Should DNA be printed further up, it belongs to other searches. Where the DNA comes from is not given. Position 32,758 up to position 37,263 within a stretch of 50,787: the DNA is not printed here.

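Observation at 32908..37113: Unclassifiable 1401-aa, internally duplicated polytopic envelope protein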

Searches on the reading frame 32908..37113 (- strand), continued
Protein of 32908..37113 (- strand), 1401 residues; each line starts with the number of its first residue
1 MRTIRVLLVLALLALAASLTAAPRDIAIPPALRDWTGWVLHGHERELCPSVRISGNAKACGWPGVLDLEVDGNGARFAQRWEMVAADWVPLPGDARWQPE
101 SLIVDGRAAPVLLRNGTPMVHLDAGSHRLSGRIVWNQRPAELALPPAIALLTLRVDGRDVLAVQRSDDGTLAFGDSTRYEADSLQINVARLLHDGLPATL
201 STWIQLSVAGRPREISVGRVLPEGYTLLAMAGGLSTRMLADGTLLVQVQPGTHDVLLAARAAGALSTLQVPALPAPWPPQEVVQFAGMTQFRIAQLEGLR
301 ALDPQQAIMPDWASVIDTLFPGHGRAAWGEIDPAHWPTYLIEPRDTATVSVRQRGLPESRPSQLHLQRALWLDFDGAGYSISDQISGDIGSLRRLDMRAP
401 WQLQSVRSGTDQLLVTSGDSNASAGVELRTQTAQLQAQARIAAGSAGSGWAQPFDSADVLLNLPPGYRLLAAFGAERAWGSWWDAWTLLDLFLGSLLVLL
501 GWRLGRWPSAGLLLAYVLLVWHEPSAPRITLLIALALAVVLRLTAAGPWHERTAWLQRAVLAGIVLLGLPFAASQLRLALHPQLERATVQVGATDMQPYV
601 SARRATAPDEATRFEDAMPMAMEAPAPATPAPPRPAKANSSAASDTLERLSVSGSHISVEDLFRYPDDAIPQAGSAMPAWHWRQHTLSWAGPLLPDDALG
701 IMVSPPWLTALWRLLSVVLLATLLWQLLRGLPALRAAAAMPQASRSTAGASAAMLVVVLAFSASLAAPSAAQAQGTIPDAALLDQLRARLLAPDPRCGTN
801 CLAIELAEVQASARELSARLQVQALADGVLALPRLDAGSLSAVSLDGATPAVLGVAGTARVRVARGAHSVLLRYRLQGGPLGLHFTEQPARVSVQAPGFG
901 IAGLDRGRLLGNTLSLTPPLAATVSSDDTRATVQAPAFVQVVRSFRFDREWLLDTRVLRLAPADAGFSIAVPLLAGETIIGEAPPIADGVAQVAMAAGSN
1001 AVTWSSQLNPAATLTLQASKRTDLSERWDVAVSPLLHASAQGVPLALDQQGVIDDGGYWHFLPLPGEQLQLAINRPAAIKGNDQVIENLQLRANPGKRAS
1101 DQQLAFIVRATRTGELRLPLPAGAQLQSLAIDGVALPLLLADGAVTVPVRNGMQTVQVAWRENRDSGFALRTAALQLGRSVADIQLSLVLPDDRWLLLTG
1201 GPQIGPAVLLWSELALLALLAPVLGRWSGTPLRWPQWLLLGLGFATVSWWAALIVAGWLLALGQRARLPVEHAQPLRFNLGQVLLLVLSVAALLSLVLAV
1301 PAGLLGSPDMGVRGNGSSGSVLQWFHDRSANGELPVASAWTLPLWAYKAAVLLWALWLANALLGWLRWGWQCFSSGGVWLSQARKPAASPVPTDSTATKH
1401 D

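Call 41: predict_structure(alignment_id=A1)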
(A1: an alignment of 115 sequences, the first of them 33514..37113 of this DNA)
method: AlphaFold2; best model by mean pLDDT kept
length: 1200 residues; sequences in the alignment: 115
mean_pLDDT: 84.2   pTM: 0.70
mean pLDDT of the five models: 84.2, 84.0, 83.0, 81.8, 81.1
residues with pLDDT >= 90: 742; 70-90: 261; 50-70: 64; < 50: 133
segments of 3 or more residues with pLDDT < 50: 1-5, 12-27, 175-180, 608-654, 735-778, 921-931
pLDDT, mean of each block of 10 residues (from residue 1): 46 38 41 69 82 74 95 94 93 93 95 93 95 91 91 91 80 56 89 93 94 90 93 89 91 95 91 92 94 95 94 91 69 86 95 92 96 95 96 95 95 93 93 95 93 96 95 92 95 96 94 96 90 92 87 89 90 92 73 51 47 41 39 37 36 54 81 93 90 92 95 96 91 53 38 44 36 38 75 70 93 93 91 89 93 89 93 87 91 92 86 82 40 78 96 96 89 96 92 89 96 96 95 94 93 88 96 95 95 94 97 95 96 94 95 96 86 92 93 83
secondary structure, 60 per line:
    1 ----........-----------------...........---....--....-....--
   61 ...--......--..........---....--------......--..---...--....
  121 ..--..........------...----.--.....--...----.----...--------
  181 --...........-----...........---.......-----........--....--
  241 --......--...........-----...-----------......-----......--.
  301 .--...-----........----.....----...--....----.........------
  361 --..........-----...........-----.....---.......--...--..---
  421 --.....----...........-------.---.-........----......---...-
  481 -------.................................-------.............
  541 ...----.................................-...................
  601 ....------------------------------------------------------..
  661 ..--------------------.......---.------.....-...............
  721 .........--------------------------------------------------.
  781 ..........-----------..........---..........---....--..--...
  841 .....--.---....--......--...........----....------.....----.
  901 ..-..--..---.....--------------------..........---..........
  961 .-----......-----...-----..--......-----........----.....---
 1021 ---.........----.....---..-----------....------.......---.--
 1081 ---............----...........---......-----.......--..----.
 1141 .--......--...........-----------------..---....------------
elements in order (helices of 4 or more, strands of 3 or more residues): H5-12 H30-40 H44-47 E50-53 E55-58 E61-63 E66-71 E74-83 E87-90 E99-104 E112-114 E117-122 E125-134 E141-143 E151-155 E158-160 E170-172 E183-193 E199-209 E213-219 E225-232 E235-238 E243-248 E251-261 E267-269 E281-286 E292-297 H312-319 H324-328 E338-341 E346-354 E363-372 E378-388 E394-398 E402-408 E411-413 E423-427 E432-442 E456-463 E468-473 E477-479 H488-520 H528-543 H548-580 H582-604 H659-662 E683-689 E700-704 H706-729 H780-790 E802-811 E815-824 E828-831 E838-845 E852-855 E858-863 E866-876 E881-884 E891-895 E900-902 E913-917 E938-947 E951-961 E967-972 E978-980 E990-995 E1001-1008 E1013-1017 E1024-1032 E1037-1041 E1058-1061 E1068-1074 E1084-1095 E1100-1110 E1114-1119 E1125-1131 E1144-1149 E1152-1162 E1185-1188

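Call 44: fold_search(model_id=the predicted structure, library=pdb)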
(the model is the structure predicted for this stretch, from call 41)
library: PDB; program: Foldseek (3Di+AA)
matches with E <= 10: 781; with E <= 0.001: 9
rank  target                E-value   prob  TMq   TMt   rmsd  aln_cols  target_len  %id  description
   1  6ezn_A                1.7e-07  1.00  0.10  0.23  22.3       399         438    9  Cryo-EM structure of the yeast oligosaccharyltransferase (OST) complex (released 2018-01-17)
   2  7oci_A                6.6e-07  1.00  0.09  0.23  22.3       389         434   12  Cryo-EM structure of yeast Ost6p containing oligosaccharyltransferase complex (released 2022-02-16)
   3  8agb_E                8.1e-07  1.00  0.09  0.21  22.8       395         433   10  Structure of yeast oligosaccharylransferase complex with lipid-linked oligosaccharide bound (released 2022-12-07)
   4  6s7t_E                3.0e-06  1.00  0.09  0.23  22.7       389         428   10  Cryo-EM structure of human oligosaccharyltransferase complex OST-B (released 2019-12-18)
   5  6c26_1                1.5e-05  1.00  0.09  0.22  22.2       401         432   11  The Cryo-EM structure of a eukaryotic oligosaccharyl transferase complex (released 2018-01-31)
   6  3fcs_A                3.2e-05  0.93  0.09  0.11  16.9       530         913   10  Structure of complete ectodomain of integrin aIIBb3 (released 2009-01-20)
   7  9ijj_4H               1.3e-04  0.15  0.07  0.03  52.5      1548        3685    7  In situ structure of the central apparatus in mouse sperm axoneme. (released 2025-06-04)
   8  3fcs_C                2.9e-04  0.77  0.08  0.10  18.0       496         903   11  Structure of complete ectodomain of integrin aIIBb3 (released 2009-01-20)
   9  4qhp                  6.8e-04  0.54  0.08  0.10  28.8       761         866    9  Crystal structure of Aminopeptidase N in complex with the phosphinic dipeptide analogue LL-(R,S)-hPheP[CH2]Phe(4-CH2NH2) (released 2014-09-24)
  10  4pw4                  1.4e-03  0.51  0.08  0.10  28.8       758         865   10  Crystal structure of Aminopeptidase N in complex with phosphonic acid analogue of homophenylalanine L-(R)-hPheP (released 2014-06-25)
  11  6avu_A                1.4e-03  0.47  0.08  0.10  18.4       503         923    8  Human alpha-V beta-3 Integrin (open conformation) in complex with the therapeutic antibody LM609 (released 2017-11-01)
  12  7o7n_A                3.7e-03  0.08  0.07  0.07  44.2      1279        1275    9  (h-alpha2M)4 semiactivated I state (released 2022-04-13)
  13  4pj6_B                4.5e-03  0.90  0.06  0.08  18.1       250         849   10  Crystal Structure of Human Insulin Regulated Aminopeptidase with Lysine in Active Site (released 2014-12-03)
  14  9fx3_A                4.5e-03  0.11  0.08  0.08  34.4      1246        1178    7  Structure of active human CD109 (released 2025-03-19)
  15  7w6b                  5.2e-03  0.10  0.06  0.08  27.5       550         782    7  Crystal Structure of PitA from pilus islet-2 of Streptococcus oralis (released 2022-06-01)
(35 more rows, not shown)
